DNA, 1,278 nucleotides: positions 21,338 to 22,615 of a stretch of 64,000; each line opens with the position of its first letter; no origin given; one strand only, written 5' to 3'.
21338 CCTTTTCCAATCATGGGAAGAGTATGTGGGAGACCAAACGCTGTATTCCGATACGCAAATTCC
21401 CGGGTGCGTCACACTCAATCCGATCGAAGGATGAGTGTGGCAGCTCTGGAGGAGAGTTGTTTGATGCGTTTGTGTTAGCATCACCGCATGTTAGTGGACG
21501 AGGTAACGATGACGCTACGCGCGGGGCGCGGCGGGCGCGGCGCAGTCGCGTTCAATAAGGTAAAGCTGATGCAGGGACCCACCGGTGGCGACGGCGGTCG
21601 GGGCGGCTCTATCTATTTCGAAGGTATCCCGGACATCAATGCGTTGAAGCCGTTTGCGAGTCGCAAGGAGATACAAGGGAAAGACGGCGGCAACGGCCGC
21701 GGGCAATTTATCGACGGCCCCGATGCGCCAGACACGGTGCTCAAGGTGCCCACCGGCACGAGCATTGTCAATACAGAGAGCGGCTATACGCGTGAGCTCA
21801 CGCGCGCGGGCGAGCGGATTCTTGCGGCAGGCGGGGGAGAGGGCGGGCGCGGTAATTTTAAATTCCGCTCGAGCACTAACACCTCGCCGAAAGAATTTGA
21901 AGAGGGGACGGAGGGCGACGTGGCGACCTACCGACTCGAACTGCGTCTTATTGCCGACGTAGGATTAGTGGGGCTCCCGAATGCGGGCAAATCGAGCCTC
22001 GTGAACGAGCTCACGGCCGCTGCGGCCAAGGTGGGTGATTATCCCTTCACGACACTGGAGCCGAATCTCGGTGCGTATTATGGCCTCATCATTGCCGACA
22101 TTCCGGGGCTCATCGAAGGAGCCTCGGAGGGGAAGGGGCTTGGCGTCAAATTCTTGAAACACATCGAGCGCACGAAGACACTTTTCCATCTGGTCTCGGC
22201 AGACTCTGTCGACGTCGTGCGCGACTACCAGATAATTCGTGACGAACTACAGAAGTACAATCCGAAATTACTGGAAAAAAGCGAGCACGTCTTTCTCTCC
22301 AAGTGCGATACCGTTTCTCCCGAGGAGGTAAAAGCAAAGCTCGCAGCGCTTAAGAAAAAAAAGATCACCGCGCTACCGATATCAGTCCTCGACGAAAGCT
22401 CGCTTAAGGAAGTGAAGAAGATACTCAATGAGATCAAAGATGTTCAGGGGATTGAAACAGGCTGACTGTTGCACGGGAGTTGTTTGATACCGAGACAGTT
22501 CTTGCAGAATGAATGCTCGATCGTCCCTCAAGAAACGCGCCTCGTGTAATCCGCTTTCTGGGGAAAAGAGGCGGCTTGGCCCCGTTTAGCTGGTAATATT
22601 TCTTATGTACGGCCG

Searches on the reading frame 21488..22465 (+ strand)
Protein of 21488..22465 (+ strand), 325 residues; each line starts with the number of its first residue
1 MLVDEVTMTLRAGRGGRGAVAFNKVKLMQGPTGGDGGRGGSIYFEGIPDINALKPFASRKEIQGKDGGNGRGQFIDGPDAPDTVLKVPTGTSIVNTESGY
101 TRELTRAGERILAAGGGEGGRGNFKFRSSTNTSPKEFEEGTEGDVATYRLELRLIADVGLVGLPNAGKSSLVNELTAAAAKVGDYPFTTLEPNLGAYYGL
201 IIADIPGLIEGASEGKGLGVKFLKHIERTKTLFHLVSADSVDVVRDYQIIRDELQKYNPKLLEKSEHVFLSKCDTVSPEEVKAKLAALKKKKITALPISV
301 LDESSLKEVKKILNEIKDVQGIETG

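Call 51: find_encoding_contigs(protein=window:21488-22465:+, flank=8000, max_places=10)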
Protein window:21488-22465:+ (325 aa): 2 contigs read that carry it; 2 places shown.
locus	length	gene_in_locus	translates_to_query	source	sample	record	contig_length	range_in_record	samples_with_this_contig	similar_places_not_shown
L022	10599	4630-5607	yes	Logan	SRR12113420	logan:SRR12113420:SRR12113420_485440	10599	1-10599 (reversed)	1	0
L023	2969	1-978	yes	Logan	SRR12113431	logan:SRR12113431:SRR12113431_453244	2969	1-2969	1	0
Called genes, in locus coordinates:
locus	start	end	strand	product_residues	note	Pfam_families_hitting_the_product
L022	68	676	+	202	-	-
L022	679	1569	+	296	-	PF03734:YkuD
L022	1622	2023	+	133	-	PF03073:TspO_MBR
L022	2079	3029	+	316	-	PF01555:N6_N4_Mtase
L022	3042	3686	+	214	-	PF02976:MutH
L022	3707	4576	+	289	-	PF01551:Peptidase_M23 (weak)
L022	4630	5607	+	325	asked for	PF01018:GTP1_OBG, PF01926:MMR_HSR1, PF02421:FeoB_N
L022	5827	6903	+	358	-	PF01471:PG_binding_1, PF16656:Pur_ac_phosph_N (weak)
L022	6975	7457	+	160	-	PF01988:VIT1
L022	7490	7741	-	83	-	-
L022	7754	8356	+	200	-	PF04203:Sortase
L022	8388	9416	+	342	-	PF01180:DHO_dh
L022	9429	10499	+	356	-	PF01180:DHO_dh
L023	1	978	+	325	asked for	PF01018:GTP1_OBG, PF01926:MMR_HSR1, PF02421:FeoB_N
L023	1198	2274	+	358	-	PF01471:PG_binding_1, PF16656:Pur_ac_phosph_N (weak)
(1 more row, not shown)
